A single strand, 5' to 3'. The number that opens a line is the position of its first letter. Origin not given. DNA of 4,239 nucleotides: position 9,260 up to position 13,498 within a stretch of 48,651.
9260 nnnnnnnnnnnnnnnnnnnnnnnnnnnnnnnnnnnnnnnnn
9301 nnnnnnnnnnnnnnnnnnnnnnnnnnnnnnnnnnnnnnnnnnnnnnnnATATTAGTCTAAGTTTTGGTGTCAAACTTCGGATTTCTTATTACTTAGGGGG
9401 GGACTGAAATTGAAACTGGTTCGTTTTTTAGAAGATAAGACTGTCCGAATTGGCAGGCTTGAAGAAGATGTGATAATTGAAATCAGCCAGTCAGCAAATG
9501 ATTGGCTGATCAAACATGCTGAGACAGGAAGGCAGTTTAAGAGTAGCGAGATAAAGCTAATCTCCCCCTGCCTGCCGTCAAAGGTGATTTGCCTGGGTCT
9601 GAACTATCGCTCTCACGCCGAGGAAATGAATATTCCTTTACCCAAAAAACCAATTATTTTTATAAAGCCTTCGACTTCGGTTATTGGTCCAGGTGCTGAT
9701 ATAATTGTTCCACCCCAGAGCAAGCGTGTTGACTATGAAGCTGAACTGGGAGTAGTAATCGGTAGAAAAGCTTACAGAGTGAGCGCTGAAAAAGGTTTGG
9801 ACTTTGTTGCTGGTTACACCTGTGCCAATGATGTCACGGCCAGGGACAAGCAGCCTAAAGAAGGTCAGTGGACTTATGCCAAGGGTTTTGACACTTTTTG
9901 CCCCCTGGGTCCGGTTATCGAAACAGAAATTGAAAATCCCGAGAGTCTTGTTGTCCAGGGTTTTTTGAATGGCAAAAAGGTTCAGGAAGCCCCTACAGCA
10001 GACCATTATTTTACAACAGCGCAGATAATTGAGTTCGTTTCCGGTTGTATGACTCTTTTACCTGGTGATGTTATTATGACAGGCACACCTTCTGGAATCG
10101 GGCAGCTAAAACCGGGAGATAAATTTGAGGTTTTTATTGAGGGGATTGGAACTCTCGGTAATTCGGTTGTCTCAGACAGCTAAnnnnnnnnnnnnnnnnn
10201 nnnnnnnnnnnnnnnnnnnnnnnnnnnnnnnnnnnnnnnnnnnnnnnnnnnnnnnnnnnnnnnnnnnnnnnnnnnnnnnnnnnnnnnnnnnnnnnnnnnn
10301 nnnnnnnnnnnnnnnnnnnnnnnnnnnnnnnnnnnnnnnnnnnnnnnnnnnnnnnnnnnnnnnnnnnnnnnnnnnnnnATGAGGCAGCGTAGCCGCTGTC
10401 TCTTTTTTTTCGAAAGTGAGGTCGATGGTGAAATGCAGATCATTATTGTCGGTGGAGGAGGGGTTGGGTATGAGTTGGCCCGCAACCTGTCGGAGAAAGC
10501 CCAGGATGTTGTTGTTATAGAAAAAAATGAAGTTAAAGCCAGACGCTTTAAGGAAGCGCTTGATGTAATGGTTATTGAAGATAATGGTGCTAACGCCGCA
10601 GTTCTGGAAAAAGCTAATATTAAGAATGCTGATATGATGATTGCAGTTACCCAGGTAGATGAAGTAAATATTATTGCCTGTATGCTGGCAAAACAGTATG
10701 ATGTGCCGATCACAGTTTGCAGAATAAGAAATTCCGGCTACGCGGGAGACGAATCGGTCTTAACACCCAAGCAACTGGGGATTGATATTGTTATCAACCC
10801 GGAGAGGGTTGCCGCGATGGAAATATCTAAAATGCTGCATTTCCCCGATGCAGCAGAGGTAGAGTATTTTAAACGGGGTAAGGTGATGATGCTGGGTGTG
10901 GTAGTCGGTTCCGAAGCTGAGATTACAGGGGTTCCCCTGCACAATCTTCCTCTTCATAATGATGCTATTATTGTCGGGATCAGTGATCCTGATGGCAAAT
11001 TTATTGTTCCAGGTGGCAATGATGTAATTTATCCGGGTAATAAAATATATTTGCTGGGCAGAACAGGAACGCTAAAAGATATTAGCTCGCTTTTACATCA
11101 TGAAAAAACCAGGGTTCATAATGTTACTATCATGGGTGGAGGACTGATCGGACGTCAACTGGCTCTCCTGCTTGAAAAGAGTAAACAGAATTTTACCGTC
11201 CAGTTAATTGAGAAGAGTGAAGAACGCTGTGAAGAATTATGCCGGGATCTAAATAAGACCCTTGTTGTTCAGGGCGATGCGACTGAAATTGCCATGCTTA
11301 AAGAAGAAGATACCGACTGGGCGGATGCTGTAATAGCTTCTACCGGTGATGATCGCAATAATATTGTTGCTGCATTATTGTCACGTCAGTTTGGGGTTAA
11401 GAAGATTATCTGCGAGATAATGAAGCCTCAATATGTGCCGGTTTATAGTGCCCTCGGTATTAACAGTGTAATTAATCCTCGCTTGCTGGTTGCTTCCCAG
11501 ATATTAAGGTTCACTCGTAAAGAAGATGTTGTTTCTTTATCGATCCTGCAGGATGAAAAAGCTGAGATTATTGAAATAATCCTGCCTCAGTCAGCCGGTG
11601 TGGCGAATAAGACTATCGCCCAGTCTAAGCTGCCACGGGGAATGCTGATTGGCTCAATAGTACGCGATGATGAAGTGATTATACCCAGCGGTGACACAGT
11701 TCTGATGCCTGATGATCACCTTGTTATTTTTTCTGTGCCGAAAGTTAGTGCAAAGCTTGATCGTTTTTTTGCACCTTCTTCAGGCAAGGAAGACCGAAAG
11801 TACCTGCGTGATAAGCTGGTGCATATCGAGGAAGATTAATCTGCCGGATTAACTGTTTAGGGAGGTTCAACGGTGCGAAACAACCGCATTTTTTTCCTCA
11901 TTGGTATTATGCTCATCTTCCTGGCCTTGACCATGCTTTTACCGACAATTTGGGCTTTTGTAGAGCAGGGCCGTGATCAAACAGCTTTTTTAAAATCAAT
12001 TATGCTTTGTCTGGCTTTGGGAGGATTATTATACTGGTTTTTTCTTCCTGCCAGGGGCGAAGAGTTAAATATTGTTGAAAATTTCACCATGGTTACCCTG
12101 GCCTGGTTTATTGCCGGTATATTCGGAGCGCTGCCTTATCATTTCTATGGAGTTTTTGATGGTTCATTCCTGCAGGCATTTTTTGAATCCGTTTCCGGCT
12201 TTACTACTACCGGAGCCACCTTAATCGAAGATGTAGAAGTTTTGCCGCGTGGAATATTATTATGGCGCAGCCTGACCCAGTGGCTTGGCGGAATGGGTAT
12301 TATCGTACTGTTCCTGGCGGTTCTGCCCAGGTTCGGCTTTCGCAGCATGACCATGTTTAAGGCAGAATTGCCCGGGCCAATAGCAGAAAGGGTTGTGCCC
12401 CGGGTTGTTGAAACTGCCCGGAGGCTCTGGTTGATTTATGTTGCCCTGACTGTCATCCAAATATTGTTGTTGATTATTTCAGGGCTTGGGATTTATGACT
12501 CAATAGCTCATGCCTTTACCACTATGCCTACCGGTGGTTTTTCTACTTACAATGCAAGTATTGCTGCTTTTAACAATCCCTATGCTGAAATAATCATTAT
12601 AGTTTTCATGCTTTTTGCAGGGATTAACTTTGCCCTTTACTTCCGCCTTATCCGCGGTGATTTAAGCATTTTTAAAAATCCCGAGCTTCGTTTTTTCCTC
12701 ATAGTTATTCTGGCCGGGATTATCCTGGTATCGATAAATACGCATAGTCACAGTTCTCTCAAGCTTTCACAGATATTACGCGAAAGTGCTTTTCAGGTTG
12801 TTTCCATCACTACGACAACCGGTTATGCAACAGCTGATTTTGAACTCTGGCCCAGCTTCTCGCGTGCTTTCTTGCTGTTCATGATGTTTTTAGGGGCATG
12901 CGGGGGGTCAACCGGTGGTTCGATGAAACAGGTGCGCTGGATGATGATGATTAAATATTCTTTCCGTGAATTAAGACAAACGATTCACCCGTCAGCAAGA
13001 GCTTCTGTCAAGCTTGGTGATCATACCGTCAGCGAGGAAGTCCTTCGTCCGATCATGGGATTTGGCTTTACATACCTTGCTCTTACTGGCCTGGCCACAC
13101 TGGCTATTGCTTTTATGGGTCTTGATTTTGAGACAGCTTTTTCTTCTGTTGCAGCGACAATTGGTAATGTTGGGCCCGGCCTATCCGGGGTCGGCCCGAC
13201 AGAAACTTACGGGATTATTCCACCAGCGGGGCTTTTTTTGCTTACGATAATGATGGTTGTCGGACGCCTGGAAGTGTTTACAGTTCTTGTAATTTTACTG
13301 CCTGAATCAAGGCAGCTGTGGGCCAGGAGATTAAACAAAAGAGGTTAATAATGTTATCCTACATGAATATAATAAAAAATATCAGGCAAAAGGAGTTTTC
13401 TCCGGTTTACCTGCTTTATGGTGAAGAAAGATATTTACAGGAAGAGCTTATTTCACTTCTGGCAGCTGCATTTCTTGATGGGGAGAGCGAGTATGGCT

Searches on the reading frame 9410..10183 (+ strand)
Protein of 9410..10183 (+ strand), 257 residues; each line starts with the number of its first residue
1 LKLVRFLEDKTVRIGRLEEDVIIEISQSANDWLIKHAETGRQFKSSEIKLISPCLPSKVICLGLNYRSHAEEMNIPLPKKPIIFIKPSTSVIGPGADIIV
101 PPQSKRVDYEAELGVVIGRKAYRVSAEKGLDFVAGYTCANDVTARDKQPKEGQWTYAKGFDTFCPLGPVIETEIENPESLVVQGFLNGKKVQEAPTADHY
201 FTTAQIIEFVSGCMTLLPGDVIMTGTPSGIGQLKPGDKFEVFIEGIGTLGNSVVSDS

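Call 21: search_protein_families(library=ncbifam, max_evalue=1e-10, proteins=[window:9410-10183:+])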
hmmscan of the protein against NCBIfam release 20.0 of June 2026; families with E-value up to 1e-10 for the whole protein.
window:9410-10183:+ (257 aa): 6 families
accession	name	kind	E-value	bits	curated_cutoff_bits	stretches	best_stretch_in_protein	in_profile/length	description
TIGR02303.1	HpaG-C-term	equivalog_domain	1.5e-56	191.6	276.4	1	28-255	16-244/245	4-hydroxyphenylacetate degradation bifunctional isomerase/decarboxylase, C-terminal subunit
NF053535.1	DhyDRhmHlse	equivalog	1e-53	182.5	500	1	57-254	71-279/284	2,4-didehydro-3-deoxy-L-rhamnonate hydrolase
NF009399.0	PRK12764.1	equivalog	1.8e-40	139.4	444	1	54-246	19-212/501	fumarylacetoacetate hydrolase family protein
NF011750.0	PRK15203.1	equivalog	5.7e-40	137.4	811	1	58-256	224-425/429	4-hydroxyphenylacetate degradation bifunctional isomerase/decarboxylase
TIGR02305.1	HpaG-N-term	equivalog_domain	2.5e-39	134.9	228.65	1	77-253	29-205/205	4-hydroxyphenylacetate degradation bifunctional isomerase/decarboxylase, N-terminal subunit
NF007967.0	PRK10691.1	equivalog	5e-36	124.1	201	1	57-245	17-211/219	fumarylacetoacetate hydrolase family protein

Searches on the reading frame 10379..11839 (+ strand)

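Call 21: search_protein_families(library=ncbifam, max_evalue=1e-10, proteins=[window:10379-11839:+])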
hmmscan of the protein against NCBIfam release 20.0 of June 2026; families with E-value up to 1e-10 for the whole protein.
window:10379-11839:+ (486 aa): 15 families
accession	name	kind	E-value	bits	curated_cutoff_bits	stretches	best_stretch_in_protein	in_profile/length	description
NF007039.0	PRK09496.3-2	equivalog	1.9e-140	468.6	293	1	19-465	1-445/446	Trk system potassium transporter TrkA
NF007041.0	PRK09496.3-4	equivalog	7.1e-138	460.1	386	1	19-467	1-446/450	Trk system potassium transporter TrkA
NF007031.0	PRK09496.1-2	equivalog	1.3e-101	340.9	289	1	19-464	1-451/458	Trk system potassium transporter TrkA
NF007036.0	PRK09496.2-3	subfamily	9.6e-101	337.7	407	1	19-464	1-447/448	Trk system potassium transporter TrkA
NF007032.0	PRK09496.1-4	equivalog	1e-97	328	309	1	19-465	1-451/457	Trk system potassium transporter TrkA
NF007038.0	PRK09496.2-6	equivalog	5.1e-95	318.8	374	1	19-464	1-444/445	Trk system potassium transporter TrkA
NF007034.0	PRK09496.2-1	subfamily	1.2e-93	314.4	344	1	19-452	1-433/445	Trk system potassium transporter TrkA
NF007033.0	PRK09496.1-5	equivalog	5.2e-90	302.6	338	1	19-460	1-443/449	Trk system potassium transporter TrkA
NF007030.0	PRK09496.1-1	equivalog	7.9e-84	281.9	371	1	19-467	1-454/458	Trk system potassium transporter TrkA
NF007035.0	PRK09496.2-2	equivalog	5.7e-78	262.7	521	1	19-451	1-436/455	Trk system potassium transporter TrkA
NF007043.0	PRK09496.3-6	equivalog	3.5e-72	243.6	384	1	19-458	1-438/445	Trk system potassium transporter TrkA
NF007037.0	PRK09496.2-4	equivalog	1.4e-70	238.4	445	1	19-463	1-452/454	Trk system potassium transporter TrkA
NF007040.0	PRK09496.3-3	equivalog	4.5e-64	216.7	455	1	20-456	5-453/462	Trk system potassium transporter TrkA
NF007042.0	PRK09496.3-5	equivalog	3.3e-45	154.6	467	1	19-450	1-448/466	Trk system potassium transporter TrkA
NF003716.0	PRK05326.1-3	equivalog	2.5e-17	62.5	355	1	382-468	399-485/499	potassium/proton antiporter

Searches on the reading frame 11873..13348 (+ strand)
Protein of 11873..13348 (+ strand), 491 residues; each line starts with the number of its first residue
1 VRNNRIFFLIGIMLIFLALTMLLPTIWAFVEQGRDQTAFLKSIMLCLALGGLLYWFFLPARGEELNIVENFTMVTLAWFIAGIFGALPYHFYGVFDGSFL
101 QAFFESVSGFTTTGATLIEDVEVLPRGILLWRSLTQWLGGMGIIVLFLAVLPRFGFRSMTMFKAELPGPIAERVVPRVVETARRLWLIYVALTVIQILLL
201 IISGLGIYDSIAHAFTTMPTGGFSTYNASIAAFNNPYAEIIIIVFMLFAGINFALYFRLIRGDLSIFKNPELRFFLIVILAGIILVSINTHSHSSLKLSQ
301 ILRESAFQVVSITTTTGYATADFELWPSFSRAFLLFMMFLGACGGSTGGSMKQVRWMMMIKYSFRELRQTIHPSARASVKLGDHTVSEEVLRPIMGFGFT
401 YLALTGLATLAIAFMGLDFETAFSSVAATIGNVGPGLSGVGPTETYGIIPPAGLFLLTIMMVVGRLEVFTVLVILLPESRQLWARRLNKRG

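Call 21: search_protein_families(library=ncbifam, max_evalue=1e-10, proteins=[window:11873-13348:+])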
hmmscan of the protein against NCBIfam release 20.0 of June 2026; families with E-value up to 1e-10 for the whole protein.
window:11873-13348:+ (491 aa): 2 families
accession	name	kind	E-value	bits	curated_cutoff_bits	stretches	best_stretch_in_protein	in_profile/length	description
NF008020.0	PRK10750.1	equivalog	2.6e-107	359.9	866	1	5-477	5-478/483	Trk system potassium transporter TrkH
TIGR00933.1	2a38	subfamily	2e-88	297.2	331.15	1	85-465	2-391/391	TrkH family potassium uptake protein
